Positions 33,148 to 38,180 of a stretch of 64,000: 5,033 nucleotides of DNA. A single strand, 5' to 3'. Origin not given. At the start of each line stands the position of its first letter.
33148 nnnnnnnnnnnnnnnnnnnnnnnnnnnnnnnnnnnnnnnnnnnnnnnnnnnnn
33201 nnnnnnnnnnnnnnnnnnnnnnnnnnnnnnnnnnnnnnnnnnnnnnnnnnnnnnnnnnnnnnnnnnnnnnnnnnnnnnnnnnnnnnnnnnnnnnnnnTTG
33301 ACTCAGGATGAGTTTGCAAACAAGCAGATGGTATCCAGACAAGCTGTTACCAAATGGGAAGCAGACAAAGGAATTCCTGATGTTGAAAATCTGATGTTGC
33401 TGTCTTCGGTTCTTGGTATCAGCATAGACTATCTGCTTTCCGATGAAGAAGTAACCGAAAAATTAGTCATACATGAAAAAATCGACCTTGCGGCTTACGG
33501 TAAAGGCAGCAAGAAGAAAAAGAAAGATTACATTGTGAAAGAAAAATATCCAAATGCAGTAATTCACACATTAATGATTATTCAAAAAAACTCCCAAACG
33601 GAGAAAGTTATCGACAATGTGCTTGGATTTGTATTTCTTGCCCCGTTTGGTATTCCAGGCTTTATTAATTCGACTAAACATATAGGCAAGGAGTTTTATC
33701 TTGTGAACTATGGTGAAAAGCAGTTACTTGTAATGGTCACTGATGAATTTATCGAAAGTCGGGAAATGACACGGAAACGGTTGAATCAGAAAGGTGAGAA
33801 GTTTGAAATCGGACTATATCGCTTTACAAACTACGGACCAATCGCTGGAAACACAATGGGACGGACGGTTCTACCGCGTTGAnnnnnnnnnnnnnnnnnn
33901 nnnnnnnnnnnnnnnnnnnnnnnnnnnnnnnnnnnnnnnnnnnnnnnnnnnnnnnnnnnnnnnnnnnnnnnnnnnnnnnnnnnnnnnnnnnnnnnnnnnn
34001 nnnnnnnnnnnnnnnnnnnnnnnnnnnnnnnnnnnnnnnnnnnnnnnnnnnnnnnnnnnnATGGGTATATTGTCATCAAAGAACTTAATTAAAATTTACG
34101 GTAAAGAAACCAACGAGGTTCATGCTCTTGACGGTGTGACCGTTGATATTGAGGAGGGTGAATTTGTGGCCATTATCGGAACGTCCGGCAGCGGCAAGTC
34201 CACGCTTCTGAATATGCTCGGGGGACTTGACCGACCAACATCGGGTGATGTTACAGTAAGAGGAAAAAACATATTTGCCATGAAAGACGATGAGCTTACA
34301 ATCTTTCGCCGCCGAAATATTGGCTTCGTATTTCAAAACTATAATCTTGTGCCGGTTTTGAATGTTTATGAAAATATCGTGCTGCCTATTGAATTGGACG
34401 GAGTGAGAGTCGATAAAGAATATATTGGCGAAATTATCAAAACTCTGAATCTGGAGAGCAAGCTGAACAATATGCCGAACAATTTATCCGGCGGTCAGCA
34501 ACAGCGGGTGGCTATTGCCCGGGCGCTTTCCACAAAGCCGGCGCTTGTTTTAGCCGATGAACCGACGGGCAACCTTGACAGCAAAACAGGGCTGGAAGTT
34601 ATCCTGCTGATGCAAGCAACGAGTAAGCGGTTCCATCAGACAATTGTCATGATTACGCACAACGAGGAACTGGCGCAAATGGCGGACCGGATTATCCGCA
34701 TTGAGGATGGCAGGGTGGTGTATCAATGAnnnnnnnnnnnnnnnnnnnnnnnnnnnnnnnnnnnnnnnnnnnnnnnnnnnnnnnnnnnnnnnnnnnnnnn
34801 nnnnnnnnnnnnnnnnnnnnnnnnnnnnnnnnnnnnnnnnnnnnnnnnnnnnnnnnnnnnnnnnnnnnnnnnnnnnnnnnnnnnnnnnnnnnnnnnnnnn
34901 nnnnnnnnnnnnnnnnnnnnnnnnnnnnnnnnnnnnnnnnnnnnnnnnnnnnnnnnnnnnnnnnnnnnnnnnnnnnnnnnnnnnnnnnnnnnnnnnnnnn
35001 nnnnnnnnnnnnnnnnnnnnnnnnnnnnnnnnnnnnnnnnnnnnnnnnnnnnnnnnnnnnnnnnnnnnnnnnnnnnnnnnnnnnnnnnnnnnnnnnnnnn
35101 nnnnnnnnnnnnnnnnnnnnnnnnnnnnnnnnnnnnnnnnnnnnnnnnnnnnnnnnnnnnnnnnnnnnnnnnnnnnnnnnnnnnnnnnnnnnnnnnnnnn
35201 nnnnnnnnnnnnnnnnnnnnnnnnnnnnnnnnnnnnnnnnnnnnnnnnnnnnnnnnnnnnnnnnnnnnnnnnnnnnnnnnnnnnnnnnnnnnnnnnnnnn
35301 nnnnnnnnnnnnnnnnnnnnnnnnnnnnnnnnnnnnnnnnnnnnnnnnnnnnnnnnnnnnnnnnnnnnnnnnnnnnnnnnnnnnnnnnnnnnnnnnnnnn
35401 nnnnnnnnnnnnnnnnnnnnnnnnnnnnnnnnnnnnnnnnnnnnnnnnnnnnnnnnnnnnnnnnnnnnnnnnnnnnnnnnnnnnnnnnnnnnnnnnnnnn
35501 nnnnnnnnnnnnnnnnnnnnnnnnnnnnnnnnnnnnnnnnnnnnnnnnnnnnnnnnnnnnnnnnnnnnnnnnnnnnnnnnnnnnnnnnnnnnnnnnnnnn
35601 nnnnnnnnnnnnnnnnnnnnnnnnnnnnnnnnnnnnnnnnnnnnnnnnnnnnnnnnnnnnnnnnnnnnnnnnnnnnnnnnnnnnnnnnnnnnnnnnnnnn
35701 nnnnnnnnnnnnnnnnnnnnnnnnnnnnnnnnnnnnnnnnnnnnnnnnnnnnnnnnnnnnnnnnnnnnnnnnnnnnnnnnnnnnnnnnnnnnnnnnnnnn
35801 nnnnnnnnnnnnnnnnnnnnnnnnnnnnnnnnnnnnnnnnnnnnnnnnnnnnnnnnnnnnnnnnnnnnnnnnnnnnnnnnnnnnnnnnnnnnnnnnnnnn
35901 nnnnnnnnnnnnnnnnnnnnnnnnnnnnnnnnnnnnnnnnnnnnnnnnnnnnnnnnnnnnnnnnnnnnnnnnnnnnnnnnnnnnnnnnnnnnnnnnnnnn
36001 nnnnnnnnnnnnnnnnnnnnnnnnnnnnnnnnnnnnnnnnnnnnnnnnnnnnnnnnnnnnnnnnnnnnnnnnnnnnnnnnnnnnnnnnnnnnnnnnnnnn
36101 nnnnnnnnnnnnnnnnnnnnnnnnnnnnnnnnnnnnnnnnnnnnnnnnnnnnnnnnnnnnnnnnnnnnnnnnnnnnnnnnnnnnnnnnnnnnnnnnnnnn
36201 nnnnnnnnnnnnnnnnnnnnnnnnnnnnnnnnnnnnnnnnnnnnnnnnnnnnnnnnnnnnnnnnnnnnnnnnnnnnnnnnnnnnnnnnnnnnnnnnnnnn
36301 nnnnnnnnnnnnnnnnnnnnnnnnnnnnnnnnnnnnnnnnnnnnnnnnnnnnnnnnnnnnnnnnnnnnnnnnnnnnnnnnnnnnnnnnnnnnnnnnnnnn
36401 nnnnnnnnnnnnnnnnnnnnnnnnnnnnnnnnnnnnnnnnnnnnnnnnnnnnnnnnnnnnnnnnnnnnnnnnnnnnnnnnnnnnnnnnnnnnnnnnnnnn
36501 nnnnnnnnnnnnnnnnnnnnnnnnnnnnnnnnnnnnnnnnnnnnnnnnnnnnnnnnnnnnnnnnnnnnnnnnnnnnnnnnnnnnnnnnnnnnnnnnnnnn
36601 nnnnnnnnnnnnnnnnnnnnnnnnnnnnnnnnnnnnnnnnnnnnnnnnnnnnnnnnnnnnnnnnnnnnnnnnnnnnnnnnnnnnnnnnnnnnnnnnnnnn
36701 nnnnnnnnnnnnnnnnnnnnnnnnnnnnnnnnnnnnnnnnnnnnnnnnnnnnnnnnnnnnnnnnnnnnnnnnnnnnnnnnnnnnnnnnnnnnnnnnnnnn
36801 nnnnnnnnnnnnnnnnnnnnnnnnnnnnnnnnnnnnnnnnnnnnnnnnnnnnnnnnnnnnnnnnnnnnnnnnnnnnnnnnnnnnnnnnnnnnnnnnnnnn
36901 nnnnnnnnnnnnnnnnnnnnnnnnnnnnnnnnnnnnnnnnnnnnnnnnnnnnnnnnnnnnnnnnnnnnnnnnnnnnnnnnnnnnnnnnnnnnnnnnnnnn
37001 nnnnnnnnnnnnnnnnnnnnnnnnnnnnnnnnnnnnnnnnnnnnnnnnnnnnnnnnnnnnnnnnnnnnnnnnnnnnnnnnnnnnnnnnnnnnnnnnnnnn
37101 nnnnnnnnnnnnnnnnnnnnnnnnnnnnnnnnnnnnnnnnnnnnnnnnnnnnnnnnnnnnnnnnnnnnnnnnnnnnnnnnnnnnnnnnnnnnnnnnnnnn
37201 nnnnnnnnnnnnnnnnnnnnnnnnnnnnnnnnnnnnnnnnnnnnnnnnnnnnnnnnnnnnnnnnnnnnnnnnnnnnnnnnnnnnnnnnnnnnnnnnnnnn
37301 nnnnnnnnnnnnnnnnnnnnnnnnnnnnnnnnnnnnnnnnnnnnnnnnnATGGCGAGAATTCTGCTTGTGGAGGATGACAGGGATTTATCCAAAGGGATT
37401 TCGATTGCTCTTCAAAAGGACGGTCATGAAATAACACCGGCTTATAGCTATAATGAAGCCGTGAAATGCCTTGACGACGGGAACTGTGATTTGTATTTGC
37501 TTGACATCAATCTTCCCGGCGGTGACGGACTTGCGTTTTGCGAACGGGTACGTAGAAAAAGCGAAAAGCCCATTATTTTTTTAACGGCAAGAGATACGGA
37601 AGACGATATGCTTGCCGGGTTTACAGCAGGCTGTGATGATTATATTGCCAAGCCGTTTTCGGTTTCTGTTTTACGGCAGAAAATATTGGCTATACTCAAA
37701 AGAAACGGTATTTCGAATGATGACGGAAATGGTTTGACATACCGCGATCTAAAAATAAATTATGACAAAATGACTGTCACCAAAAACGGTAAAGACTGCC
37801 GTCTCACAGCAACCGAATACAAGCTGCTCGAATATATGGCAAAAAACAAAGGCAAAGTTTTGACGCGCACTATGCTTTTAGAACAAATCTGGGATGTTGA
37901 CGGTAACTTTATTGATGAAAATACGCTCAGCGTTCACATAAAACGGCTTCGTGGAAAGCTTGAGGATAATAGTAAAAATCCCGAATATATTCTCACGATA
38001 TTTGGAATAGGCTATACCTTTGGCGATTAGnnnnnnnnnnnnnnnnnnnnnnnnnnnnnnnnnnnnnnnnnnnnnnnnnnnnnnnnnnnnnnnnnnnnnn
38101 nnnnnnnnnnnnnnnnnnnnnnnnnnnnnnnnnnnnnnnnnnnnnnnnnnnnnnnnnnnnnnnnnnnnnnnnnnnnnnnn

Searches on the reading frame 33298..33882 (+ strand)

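Call 43: search_protein_families(library=pfam, proteins=[window:33298-33882:+], max_evalue=0.00001)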
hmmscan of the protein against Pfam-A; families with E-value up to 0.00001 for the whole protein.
window:33298-33882:+ (194 aa): 1 family
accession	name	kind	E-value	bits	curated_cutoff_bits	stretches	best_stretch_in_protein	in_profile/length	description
PF01381.28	HTH_3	-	1.4e-10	41.5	23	1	1-46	10-55/55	Helix-turn-helix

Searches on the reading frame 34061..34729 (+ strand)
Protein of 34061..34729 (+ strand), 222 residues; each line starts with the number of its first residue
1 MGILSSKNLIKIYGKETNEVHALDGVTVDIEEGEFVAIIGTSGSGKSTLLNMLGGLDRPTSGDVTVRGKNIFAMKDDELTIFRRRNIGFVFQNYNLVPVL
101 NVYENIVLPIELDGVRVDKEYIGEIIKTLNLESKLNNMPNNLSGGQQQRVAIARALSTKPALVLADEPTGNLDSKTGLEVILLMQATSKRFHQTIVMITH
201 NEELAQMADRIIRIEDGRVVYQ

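Call 43: search_protein_families(library=pfam, proteins=[window:34061-34729:+], max_evalue=0.00001)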
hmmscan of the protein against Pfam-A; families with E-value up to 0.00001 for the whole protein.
window:34061-34729:+ (222 aa): 2 families
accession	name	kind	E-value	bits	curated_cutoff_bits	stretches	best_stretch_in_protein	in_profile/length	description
PF00005.33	ABC_tran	-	7.1e-36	124.3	25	1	23-169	1-136/137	ABC transporter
PF02463.25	SMC_N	-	1e-08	35.3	40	1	33-215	24-212/220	RecF/RecN/SMC N terminal domain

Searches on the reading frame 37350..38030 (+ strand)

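Call 43: search_protein_families(library=pfam, proteins=[window:37350-38030:+], max_evalue=0.00001)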
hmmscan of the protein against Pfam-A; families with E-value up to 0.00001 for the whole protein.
window:37350-38030:+ (226 aa): 2 families
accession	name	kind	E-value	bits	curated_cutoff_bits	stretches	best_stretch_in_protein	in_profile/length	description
PF00486.34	Trans_reg_C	-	6.5e-26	90.7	26.2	1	147-224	1-77/77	Transcriptional regulatory protein, C terminal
PF00072.30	Response_reg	-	1.6e-25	89.8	30.2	1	4-112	1-110/111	Response regulator receiver domain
